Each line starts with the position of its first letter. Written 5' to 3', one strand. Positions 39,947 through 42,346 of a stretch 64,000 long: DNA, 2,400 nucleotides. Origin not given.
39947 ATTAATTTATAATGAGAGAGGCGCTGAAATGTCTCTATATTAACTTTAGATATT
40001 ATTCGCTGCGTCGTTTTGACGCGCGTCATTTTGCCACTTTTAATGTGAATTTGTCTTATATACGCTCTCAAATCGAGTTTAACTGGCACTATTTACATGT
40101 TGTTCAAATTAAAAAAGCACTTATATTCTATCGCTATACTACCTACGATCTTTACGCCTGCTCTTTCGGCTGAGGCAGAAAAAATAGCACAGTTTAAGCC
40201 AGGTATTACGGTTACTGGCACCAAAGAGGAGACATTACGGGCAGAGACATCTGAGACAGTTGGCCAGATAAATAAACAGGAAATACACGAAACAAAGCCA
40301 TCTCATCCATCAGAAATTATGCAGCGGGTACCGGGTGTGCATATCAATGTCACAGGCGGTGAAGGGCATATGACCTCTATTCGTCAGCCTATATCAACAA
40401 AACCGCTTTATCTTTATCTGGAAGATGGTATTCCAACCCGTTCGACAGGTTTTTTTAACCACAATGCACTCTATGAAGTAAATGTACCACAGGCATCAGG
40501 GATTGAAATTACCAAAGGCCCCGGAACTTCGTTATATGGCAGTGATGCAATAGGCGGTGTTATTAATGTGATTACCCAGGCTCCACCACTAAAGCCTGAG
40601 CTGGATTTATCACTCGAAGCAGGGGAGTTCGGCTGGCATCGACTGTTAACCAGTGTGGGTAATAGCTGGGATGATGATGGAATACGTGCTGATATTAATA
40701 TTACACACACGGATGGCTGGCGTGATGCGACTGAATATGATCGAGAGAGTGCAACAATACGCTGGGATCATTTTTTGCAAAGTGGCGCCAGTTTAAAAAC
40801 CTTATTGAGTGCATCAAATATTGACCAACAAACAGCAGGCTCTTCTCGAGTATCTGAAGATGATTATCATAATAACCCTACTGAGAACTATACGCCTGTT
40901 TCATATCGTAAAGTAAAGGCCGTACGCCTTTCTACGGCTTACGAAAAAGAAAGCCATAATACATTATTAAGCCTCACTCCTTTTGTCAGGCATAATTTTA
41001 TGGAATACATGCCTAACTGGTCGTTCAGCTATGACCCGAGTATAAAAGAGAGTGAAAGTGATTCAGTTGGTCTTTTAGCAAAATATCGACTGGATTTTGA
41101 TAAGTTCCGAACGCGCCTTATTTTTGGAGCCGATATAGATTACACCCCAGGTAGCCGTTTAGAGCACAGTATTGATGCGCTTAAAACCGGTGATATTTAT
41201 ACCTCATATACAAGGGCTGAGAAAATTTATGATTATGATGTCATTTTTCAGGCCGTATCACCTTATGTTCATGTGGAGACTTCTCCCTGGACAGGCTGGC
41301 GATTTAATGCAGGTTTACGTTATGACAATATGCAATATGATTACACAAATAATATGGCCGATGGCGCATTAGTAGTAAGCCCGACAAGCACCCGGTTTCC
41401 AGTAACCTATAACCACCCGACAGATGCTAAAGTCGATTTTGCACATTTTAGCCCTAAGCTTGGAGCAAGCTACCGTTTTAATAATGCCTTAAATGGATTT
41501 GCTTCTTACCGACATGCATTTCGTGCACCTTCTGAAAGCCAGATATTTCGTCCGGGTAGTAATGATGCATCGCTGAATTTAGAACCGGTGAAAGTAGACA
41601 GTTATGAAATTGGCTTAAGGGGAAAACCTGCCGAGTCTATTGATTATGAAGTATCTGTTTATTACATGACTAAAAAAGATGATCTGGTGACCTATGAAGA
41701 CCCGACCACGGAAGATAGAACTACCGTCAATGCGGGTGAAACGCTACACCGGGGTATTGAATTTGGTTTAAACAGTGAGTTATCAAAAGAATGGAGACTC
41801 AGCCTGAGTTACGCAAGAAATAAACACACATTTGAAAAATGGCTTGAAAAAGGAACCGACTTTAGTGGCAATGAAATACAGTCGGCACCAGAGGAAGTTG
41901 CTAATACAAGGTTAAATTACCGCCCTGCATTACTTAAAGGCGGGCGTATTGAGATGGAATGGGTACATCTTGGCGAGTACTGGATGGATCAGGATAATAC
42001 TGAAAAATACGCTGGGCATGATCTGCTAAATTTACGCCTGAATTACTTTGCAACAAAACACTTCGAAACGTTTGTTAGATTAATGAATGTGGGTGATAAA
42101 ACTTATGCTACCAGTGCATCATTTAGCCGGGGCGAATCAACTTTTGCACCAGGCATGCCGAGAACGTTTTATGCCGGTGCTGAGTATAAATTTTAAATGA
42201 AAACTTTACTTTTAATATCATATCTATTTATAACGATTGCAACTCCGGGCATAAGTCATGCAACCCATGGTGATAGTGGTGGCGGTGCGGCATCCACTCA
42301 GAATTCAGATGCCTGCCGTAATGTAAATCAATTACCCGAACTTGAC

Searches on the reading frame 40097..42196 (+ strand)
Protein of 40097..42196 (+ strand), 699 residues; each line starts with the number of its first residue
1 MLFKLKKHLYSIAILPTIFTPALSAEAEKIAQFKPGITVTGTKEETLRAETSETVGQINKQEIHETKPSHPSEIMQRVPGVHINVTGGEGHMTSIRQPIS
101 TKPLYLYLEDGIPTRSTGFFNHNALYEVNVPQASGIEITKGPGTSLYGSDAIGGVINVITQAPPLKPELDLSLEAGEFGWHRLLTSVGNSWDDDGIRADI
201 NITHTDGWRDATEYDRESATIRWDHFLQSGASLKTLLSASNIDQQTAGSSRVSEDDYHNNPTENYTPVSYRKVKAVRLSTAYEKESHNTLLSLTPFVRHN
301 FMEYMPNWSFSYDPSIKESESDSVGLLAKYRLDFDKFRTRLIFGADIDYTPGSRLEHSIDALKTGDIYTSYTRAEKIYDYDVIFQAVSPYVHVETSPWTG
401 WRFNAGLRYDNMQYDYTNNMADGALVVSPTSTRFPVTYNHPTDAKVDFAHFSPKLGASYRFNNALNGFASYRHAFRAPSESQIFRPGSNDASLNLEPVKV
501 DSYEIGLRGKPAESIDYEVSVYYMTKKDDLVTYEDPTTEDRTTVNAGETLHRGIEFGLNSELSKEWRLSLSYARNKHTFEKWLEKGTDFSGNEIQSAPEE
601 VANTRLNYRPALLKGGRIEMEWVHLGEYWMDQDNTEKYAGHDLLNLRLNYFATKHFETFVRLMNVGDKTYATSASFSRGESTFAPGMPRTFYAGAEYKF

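Call 65: search_protein_families(library=pfam, proteins=[window:40097-42196:+], max_evalue=0.00001)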
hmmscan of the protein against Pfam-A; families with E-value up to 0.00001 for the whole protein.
window:40097-42196:+ (699 aa): 3 families
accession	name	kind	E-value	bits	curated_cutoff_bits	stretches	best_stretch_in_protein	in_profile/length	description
PF00593.30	TonB_dep_Rec_b-barrel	-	1.1e-41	144.6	27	1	240-664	38-435/436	TonB dependent receptor-like, beta-barrel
PF07715.20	Plug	-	4.2e-15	56.6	23.9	1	50-155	4-107/107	TonB-dependent Receptor Plug Domain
PF14905.12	OMP_b-brl_3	-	1.6e-07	31.2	27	1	387-581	115-301/408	Outer membrane protein beta-barrel family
